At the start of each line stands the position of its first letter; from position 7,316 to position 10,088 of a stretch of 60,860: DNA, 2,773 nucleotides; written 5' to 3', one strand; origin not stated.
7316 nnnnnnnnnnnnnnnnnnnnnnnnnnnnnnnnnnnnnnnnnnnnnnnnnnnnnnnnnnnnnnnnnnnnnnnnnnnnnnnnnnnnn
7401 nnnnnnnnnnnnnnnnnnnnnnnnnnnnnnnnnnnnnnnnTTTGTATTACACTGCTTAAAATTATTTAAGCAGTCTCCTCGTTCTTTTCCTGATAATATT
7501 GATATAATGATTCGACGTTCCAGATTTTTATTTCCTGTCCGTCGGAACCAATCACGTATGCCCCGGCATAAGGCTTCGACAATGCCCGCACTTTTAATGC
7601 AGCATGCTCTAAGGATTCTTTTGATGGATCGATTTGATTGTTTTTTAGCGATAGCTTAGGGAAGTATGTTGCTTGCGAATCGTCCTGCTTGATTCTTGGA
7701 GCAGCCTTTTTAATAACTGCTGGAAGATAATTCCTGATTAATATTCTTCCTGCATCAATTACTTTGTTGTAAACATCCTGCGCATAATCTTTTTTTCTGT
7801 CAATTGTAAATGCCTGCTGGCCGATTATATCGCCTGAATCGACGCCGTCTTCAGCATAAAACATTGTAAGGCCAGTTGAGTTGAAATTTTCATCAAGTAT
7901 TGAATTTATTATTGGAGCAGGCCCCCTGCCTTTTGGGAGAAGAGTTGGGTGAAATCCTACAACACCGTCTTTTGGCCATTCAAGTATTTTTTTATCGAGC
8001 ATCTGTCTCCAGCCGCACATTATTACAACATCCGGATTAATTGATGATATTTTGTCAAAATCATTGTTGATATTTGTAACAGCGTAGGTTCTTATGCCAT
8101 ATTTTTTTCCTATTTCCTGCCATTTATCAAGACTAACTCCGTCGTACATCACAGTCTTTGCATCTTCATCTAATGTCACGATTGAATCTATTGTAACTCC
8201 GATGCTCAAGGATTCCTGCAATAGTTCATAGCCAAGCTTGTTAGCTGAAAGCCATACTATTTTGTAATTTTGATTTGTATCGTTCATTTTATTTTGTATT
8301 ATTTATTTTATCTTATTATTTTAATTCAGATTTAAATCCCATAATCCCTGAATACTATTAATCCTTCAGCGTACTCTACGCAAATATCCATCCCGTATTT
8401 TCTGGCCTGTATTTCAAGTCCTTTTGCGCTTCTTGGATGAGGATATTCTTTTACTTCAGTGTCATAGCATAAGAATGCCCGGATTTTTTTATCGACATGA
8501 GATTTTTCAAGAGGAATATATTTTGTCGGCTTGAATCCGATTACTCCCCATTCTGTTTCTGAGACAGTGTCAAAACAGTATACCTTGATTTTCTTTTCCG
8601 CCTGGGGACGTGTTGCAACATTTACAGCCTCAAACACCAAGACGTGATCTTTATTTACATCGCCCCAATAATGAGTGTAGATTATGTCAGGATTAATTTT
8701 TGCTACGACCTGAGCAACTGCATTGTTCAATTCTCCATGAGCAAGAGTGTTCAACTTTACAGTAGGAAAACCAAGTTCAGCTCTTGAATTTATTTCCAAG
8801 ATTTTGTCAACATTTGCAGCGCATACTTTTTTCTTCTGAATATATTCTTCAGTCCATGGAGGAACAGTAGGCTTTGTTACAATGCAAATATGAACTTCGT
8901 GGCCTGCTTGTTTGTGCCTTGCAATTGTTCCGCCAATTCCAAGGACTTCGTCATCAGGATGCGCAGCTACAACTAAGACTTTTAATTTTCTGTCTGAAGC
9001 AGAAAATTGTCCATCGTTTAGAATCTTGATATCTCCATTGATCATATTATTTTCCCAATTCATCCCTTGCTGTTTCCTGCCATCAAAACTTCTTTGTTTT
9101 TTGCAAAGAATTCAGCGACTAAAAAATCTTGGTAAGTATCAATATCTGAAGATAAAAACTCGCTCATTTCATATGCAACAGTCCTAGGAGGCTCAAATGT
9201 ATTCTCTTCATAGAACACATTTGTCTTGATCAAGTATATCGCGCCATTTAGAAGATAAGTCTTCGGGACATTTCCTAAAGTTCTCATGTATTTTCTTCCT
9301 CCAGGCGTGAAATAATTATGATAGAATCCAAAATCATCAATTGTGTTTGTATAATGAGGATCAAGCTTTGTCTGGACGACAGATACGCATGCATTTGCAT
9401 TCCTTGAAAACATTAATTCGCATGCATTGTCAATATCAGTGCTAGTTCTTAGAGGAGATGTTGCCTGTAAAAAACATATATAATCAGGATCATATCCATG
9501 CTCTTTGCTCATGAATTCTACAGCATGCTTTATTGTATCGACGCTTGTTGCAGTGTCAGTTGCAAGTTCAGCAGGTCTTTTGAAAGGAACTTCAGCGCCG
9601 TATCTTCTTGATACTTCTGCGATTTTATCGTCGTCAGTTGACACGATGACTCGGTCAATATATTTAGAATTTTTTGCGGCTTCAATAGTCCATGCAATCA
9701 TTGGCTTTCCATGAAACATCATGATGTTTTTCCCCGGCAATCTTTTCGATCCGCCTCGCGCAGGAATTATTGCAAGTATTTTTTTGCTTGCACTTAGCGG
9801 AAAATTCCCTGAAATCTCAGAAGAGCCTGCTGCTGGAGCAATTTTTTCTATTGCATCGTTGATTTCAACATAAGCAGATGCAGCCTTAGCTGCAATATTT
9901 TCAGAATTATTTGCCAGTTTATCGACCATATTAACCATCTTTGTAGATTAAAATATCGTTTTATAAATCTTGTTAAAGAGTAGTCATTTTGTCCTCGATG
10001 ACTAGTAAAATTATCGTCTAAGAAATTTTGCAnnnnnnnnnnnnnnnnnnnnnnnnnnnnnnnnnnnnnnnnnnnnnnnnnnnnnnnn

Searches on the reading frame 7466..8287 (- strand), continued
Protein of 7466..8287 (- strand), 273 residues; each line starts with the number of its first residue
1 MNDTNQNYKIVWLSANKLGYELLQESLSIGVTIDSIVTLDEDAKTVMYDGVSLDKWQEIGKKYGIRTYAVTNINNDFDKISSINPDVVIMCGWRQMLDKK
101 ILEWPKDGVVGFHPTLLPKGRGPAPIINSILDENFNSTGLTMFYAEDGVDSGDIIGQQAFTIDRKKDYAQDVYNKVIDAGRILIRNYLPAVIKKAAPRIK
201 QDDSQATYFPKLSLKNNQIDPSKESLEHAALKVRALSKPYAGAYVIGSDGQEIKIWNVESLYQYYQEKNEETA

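Call 42: search_protein_families(library=pfam, proteins=[L106:9424-9978:+, L106:9995-11215:+, L090:8616-10028:+, L135:9110-10753:+, L152:12289-12987:+, L152:12962-13519:+, L145:12552-13328:+, L115:4006-5409:-, L087:11906-12322:+, L097:2-676:+], max_evalue=0.001)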
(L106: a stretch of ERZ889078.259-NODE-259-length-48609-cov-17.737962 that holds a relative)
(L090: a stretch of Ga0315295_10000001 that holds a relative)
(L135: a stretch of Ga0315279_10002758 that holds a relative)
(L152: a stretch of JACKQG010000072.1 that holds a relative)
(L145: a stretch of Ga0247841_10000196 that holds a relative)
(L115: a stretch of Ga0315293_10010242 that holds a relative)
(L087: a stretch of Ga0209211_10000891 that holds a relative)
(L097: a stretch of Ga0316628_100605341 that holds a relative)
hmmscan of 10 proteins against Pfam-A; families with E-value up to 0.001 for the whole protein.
L106:9424-9978:+ (184 aa): 1 family
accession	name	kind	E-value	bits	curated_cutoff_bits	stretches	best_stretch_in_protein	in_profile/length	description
PF01812.26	5-FTHF_cyc-lig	-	4.6e-41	141.2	27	1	2-175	1-186/186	5-formyltetrahydrofolate cyclo-ligase family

L106:9995-11215:+ (406 aa): 2 families
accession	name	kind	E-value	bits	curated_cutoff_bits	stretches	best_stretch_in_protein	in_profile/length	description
PF08245.18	Mur_ligase_M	-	6.8e-18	65.8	24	1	44-260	1-199/200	Mur ligase middle domain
PF02875.26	Mur_ligase_C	-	1.2e-08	36.3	28.4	1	282-385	1-115/127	Mur ligase, glutamate ligase domain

L090:8616-10028:+ (470 aa): 3 families
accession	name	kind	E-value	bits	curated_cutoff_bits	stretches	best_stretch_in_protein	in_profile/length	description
PF02882.25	THF_DHG_CYH_C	-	1.6e-59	200.3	27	1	127-282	2-158/160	Tetrahydrofolate dehydrogenase/cyclohydrolase, NAD(P)-binding domain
PF01812.26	5-FTHF_cyc-lig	-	4.9e-39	134.6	27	1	287-463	2-186/186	5-formyltetrahydrofolate cyclo-ligase family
PF00763.28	THF_DHG_CYH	-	2.8e-36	124.7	32.8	1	12-123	1-115/115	Tetrahydrofolate dehydrogenase/cyclohydrolase, catalytic domain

L135:9110-10753:+ (547 aa): 4 families
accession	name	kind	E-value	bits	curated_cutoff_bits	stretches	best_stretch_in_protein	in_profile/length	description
PF02882.25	THF_DHG_CYH_C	-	6.8e-55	185.2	27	1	137-289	2-158/160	Tetrahydrofolate dehydrogenase/cyclohydrolase, NAD(P)-binding domain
PF00763.28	THF_DHG_CYH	-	1.3e-28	100.1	32.8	1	26-133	1-115/115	Tetrahydrofolate dehydrogenase/cyclohydrolase, catalytic domain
PF00551.24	Formyl_trans_N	-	7.1e-24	85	26.1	1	356-471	64-179/181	Formyl transferase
PF02911.23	Formyl_trans_C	-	0.00067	20.2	21.1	0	514-546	16-47/100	Formyl transferase, C-terminal domain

L152:12289-12987:+ (232 aa): 1 family
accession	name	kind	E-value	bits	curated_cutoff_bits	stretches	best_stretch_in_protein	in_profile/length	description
PF00551.24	Formyl_trans_N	-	6.9e-13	49.2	26.1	1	64-152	89-179/181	Formyl transferase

L152:12962-13519:+ (185 aa): 1 family
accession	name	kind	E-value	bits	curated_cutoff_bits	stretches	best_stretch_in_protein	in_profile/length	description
PF01812.26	5-FTHF_cyc-lig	-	1.8e-42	145.8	27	1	5-177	1-186/186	5-formyltetrahydrofolate cyclo-ligase family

L145:12552-13328:+ (258 aa): 2 families
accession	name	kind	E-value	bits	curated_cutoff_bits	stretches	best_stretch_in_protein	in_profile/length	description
PF00551.24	Formyl_trans_N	-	2.6e-29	102.7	26.1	1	62-179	61-179/181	Formyl transferase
PF18216.6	N_formyltrans_C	-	6.4e-05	23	25.8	1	205-248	1-44/52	N-formyltransferase dimerization C-terminal domain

L115:4006-5409:- (467 aa): 3 families
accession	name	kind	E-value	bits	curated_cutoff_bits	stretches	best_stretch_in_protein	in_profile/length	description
PF04055.27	Radical_SAM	-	2e-23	83.8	29.5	1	205-369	3-164/166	Radical SAM superfamily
PF02310.24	B12-binding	-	1.5e-14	54.3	32.1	1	25-138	7-120/121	B12 binding domain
PF13353.11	Fer4_12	-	9.9e-06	26.3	22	0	206-275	12-79/137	4Fe-4S single cluster domain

L087:11906-12322:+ (138 aa): 1 family
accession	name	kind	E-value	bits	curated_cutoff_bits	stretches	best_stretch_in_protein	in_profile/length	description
PF01812.26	5-FTHF_cyc-lig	-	6.1e-31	108.2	27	1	3-138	2-145/186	5-formyltetrahydrofolate cyclo-ligase family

L097:2-676:+ (224 aa): 2 families
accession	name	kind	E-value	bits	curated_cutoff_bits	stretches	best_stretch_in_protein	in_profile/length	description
PF01812.26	5-FTHF_cyc-lig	-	2.1e-40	139.1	27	1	40-217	1-186/186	5-formyltetrahydrofolate cyclo-ligase family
PF02882.25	THF_DHG_CYH_C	-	8.9e-09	35.3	27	1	2-32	124-154/160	Tetrahydrofolate dehydrogenase/cyclohydrolase, NAD(P)-binding domain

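Call 51: find_encoding_contigs(protein=P0271, flank=10000, max_places=3)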
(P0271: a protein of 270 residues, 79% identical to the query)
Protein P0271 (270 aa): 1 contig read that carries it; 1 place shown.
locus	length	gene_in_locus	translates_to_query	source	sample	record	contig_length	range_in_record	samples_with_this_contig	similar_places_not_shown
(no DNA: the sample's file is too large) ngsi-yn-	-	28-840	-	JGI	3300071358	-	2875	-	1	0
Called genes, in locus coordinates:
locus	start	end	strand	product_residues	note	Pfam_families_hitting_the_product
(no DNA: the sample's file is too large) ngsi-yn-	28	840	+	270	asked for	PF00551:Formyl_trans_N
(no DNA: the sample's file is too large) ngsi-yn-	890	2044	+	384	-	PF02350:Epimerase_2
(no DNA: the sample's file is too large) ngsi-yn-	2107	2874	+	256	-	?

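Call 57: search_protein_families(library=pfam, proteins=[L106:11204-11830:-, L135:10750-11682:+, L135:8233-9084:+], max_evalue=0.01)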
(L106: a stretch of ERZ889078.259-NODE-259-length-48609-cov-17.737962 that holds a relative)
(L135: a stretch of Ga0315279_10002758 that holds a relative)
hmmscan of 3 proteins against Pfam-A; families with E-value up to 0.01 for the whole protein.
L106:11204-11830:- (208 aa): 1 family
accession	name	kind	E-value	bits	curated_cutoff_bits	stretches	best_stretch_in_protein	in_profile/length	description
PF02592.20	Vut_1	-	4.6e-48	163.9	27.2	1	40-201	2-151/152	Putative vitamin uptake transporter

L135:10750-11682:+ (310 aa): 1 family
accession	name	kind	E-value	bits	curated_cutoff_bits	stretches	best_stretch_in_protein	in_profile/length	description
PF02350.25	Epimerase_2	-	3.3e-39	135.2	30.6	1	44-282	52-299/347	UDP-N-acetylglucosamine 2-epimerase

L135:8233-9084:+ (283 aa): 11 families
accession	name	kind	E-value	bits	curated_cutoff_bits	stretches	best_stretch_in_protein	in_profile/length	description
PF02719.21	Polysacc_synt_2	-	6.3e-71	239.4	20.2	1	11-282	1-291/293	Polysaccharide biosynthesis protein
PF01370.27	Epimerase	-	2.4e-20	73.4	20.9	1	11-151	1-153/240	NAD dependent epimerase/dehydratase family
PF01073.25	3Beta_HSD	-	1.6e-19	70.4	22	1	12-135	1-121/280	3-beta hydroxysteroid dehydrogenase/isomerase family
PF16363.11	GDP_Man_Dehyd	-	2.2e-16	60.7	27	1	12-132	1-131/332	GDP-mannose 4,6 dehydratase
PF13460.12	NAD_binding_10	-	5e-11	43.2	27.2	1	15-134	1-102/184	NAD(P)H-binding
PF07993.18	NAD_binding_4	-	9e-10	38.6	20.1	1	13-137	1-143/258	Male sterility protein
PF04321.23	RmlD_sub_bind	-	3.7e-09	36.5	27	1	10-131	2-102/287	RmlD substrate binding domain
PF05368.20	NmrA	-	4e-07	30.4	27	1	8-134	2-111/298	NmrA-like family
PF00106.31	adh_short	-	8.6e-06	25.8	26.6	1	9-141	1-150/195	short chain dehydrogenase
PF08659.16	KR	-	0.00087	19.7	22.6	1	10-133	2-139/180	KR domain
PF03435.24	Sacchrp_dh_NADP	-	0.0048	17.7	25.1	1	16-89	5-78/129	Saccharopine dehydrogenase NADP binding domain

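Call 72: search_protein_families(library=pfam, proteins=[P0304, P0297], max_evalue=0.001)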
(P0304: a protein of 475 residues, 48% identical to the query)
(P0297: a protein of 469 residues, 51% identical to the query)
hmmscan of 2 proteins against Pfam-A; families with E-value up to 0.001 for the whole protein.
P0304 (475 aa): 2 families
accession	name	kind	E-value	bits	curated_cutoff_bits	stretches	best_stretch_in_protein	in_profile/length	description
PF00551.24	Formyl_trans_N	-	1.2e-70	237.4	26.1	2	278-463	2-181/181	Formyl transferase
PF02911.23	Formyl_trans_C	-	2.3e-06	28.1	21.1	1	220-272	6-59/100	Formyl transferase, C-terminal domain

P0297 (469 aa): 4 families
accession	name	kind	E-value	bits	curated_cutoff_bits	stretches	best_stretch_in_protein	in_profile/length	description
PF03102.20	NeuB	-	2.7e-58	197.7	22.1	1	1-138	100-237/241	NeuB family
PF00551.24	Formyl_trans_N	-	1.2e-18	68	26.1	1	286-392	73-179/181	Formyl transferase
PF02911.23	Formyl_trans_C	-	3.4e-09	37.2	21.1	1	423-468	7-50/100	Formyl transferase, C-terminal domain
PF08666.17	SAF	-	1.6e-08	35.4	21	1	157-213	2-62/63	SAF domain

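Call 74: search_protein_families(library=ncbifam, proteins=[L106:9995-11215:+, L106:9424-9978:+, L106:11204-11830:-, L145:12552-13328:+, L152:12289-12987:+], max_evalue=0.0001)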
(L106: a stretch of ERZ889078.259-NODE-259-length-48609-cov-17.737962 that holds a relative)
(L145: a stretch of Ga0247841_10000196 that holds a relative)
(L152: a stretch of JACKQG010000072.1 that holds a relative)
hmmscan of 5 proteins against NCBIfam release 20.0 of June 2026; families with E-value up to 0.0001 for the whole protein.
L106:9995-11215:+ (406 aa): 29 families (the best 25 are shown)
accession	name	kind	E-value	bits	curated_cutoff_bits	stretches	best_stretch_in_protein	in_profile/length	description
TIGR01499.1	folC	subfamily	5.4e-108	361.9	162.65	1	22-404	1-399/400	bifunctional protein FolC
NF047860.1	Tet-DihydfolSynFolCMyb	equivalog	6.6e-61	206.6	700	1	18-405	42-463/468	bifunctional tetrahydrofolate synthase/dihydrofolate synthase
NF008101.0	PRK10846.1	equivalog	4.7e-52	177.2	360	1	7-400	17-409/422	bifunctional tetrahydrofolate synthase/dihydrofolate synthase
TIGR01085.1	murE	subfamily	3.8e-23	82.1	257.3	2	104-383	128-434/472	UDP-N-acetylmuramyl-tripeptide synthetase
NF001126.0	PRK00139.1-4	equivalog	1.5e-22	79.8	373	1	30-390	95-452/486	UDP-N-acetylmuramoyl-L-alanyl-D-glutamate--2,6-diaminopimelate ligase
TIGR02068.2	cya_phycin_syn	equivalog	4.6e-19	67.9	850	2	193-368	632-813/862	cyanophycin synthetase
TIGR01143.1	murF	subfamily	3.4e-18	65.8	288.6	1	124-300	118-305/418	UDP-N-acetylmuramoyl-tripeptide--D-alanyl-D-alanine ligase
NF010628.0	PRK14022.1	equivalog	3.7e-18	65.5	536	1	29-383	101-442/483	UDP-N-acetylmuramoyl-L-alanyl-D-glutamate--L-lysine ligase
TIGR01082.1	murC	equivalog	7e-18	64.9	335.1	1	151-291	166-315/449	UDP-N-acetylmuramate--L-alanine ligase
NF010623.0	PRK14016.1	subfamily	2.2e-15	55.9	877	1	193-382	634-838/871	cyanophycin synthetase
NF053646.1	pMurD1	equivalog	9e-15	54.3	610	1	129-312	162-350/465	pseudomurein biosynthesis peptide ligase pMurD1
NF053648.1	pMurE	equivalog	1e-14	54.1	600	1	148-308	185-346/464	pseudomurein biosynthesis peptide ligase pMurE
NF053647.1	pMurD2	equivalog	6.4e-14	51.7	550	2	25-68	85-128/405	pseudomurein biosynthesis peptide ligase pMurD2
NF008896.0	PRK11929.1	equivalog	8.1e-14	50.4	1023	1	26-70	98-143/965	bifunctional UDP-N-acetylmuramoyl-L-alanyl-D-glutamate--2,6-diaminopimelate ligase MurE/UDP-N-acetylmuramoyl-tripeptide--D-alanyl-D-alanine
NF053645.1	pMurC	equivalog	7.3e-13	48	560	1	217-355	285-432/492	pseudomurein biosynthesis peptide ligase pMurC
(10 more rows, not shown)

L106:9424-9978:+ (184 aa): 2 families
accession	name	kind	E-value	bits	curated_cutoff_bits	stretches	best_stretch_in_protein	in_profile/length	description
TIGR02727.1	MTHFS_bact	equivalog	1.2e-46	158.9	84.9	1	2-175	1-182/182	5-formyltetrahydrofolate cyclo-ligase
NF007661.0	PRK10333.1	equivalog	5.9e-16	58.8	343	1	5-178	14-195/198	5-formyltetrahydrofolate cyclo-ligase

L106:11204-11830:- (208 aa): 2 families
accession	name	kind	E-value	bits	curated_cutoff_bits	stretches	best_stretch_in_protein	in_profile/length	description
TIGR00697.1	TIGR00697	equivalog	1.3e-49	168.8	50.95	1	10-206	3-198/201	queuosine precursor transporter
NF008406.0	PRK11212.1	equivalog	3e-14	53.1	252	1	6-194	10-192/221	7-cyano-7-deazaguanine/7-aminomethyl-7-deazaguanine transporter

L145:12552-13328:+ (258 aa): 7 families
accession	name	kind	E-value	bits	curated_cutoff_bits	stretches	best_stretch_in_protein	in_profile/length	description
NF005755.0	PRK07579.1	equivalog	7e-30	104.6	238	1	105-252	88-235/245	dTDP-4-amino-4,6-dideoxyglucose formyltransferase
NF005414.0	PRK06988.1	equivalog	8.1e-28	97.3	316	1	6-230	2-226/311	formyltransferase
TIGR00460.1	fmt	equivalog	1.3e-24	86.9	201.5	1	8-231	2-229/315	methionyl-tRNA formyltransferase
TIGR00639.1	PurN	equivalog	1.4e-22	80.2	150.1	1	76-188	75-188/192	phosphoribosylglycinamide formyltransferase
NF005998.1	PRK08125.1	equivalog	2.8e-22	78.8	777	1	76-233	71-227/649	bifunctional UDP-4-amino-4-deoxy-L-arabinose formyltransferase/UDP-glucuronic acid oxidase ArnA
NF004684.0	PRK06027.1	subfamily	3.7e-09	36.7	223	1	73-192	158-278/286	formyltetrahydrofolate deformylase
TIGR00655.1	PurU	equivalog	4.5e-09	36.3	285.95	1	74-185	154-266/280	formyltetrahydrofolate deformylase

L152:12289-12987:+ (232 aa): 5 families
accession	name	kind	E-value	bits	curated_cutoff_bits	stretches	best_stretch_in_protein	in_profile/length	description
NF005998.1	PRK08125.1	equivalog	2.3e-12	46.1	777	1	54-203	75-225/649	bifunctional UDP-4-amino-4-deoxy-L-arabinose formyltransferase/UDP-glucuronic acid oxidase ArnA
TIGR00639.1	PurN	equivalog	1.8e-11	44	150.1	1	66-161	91-188/192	phosphoribosylglycinamide formyltransferase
NF005414.0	PRK06988.1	equivalog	4.9e-11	42.2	316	1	53-158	76-183/311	formyltransferase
TIGR00460.1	fmt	equivalog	1.1e-09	37.9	201.5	1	65-168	90-195/315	methionyl-tRNA formyltransferase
NF005755.0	PRK07579.1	equivalog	4.2e-09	36.6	238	1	55-222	66-233/245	dTDP-4-amino-4,6-dideoxyglucose formyltransferase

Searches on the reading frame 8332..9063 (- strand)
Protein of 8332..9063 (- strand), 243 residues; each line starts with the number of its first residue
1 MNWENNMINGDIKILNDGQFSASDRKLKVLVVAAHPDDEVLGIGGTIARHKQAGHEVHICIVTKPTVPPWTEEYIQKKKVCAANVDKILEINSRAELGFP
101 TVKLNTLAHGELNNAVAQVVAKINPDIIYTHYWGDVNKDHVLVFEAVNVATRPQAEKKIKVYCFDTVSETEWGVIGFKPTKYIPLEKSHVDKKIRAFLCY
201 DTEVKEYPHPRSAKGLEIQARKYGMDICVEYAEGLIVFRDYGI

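Call 4: search_protein_families(library=pfam, proteins=[window:8332-9063:-], max_evalue=0.001)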
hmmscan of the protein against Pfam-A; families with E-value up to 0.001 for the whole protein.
window:8332-9063:- (243 aa): 1 family
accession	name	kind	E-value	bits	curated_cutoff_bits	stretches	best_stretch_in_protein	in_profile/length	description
PF02585.22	PIG-L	-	3.8e-22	79.6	28.2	1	30-150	1-128/129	GlcNAc-PI de-N-acetylase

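Call 5: search_protein_families(library=ncbifam, proteins=[window:8332-9063:-], max_evalue=0.00001)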
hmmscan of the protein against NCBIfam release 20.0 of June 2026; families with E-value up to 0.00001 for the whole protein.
window:8332-9063:- (243 aa): 3 families
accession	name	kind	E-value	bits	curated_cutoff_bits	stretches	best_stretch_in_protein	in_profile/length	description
TIGR04001.1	thiol_BshB1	equivalog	4.6e-18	65.8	182.5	1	26-237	1-220/226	bacillithiol biosynthesis deacetylase BshB1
TIGR04000.1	thiol_BshB2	equivalog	4.7e-10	39.5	195.25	1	28-165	2-149/217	bacillithiol biosynthesis deacetylase BshB2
NF002557.0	PRK02122.1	subfamily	1.7e-08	33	384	1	25-90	369-434/653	glucosamine-6-phosphate deaminase-like protein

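Call 55: search_solved_structures(query=window:8332-9063:-, max_evalue=0.001)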
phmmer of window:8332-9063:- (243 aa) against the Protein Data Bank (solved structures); distinct sequences matched with E-value up to 0.001: 5.
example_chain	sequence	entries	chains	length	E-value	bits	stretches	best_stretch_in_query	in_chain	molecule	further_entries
1uan_A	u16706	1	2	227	2.6e-10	43.5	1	27-148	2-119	hypothetical protein TT1542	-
2ixd_A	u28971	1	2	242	3.2e-09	39.9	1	27-205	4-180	LMBE-RELATED PROTEIN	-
6p2t_A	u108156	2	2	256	1.6e-07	34.3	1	28-236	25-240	N-acetyl-alpha-D-glucosaminyl L-malate deacetylase 1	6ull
8bgn_A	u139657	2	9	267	0.00035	23.4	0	27-62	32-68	Diacetylchitobiose deacetylase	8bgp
8bgo_A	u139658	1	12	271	0.00037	23.3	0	27-62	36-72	Diacetylchitobiose deacetylase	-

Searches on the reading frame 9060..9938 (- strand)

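Call 4: search_protein_families(library=pfam, proteins=[window:9060-9938:-], max_evalue=0.001)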
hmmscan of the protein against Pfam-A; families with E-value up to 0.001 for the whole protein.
window:9060-9938:- (292 aa): 3 families
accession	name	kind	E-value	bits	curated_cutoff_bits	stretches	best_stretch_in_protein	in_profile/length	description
PF02348.25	CTP_transf_3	-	2.9e-29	102.9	22.6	1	56-185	2-123/217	Cytidylyltransferase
PF12804.13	NTP_transf_3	-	2e-05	25.3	27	1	57-185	2-120/160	MobA-like NTP transferase domain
PF01128.25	IspD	-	2.1e-05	24.8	27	1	54-177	1-118/221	2-C-methyl-D-erythritol 4-phosphate cytidylyltransferase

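Call 5: search_protein_families(library=ncbifam, proteins=[window:9060-9938:-], max_evalue=0.00001)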
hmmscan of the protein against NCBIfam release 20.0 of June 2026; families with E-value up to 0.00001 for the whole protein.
window:9060-9938:- (292 aa): 7 families
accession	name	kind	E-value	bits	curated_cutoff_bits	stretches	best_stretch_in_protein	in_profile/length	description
TIGR03584.1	PseF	equivalog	1.2e-53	182.1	205.7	1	55-277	1-218/222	pseudaminic acid cytidylyltransferase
NF003952.0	PRK05450.1-5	subfamily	8e-21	74.3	193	1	53-190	2-130/250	3-deoxy-manno-octulosonate cytidylyltransferase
NF009905.0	PRK13368.1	subfamily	2.5e-19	69.6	255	1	53-189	2-127/243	3-deoxy-manno-octulosonate cytidylyltransferase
NF003950.0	PRK05450.1-3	subfamily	3e-18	66.1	234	1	53-193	2-134/248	3-deoxy-manno-octulosonate cytidylyltransferase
TIGR00466.1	kdsB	equivalog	6.8e-13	48.6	155.2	1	55-121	4-69/241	3-deoxy-manno-octulosonate cytidylyltransferase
NF003948.0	PRK05450.1-1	equivalog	1.1e-12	47.8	281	1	51-191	3-135/248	3-deoxy-manno-octulosonate cytidylyltransferase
TIGR00453.1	ispD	equivalog_domain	4.5e-07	29.5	181.3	1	56-185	2-127/219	2-C-methyl-D-erythritol 4-phosphate cytidylyltransferase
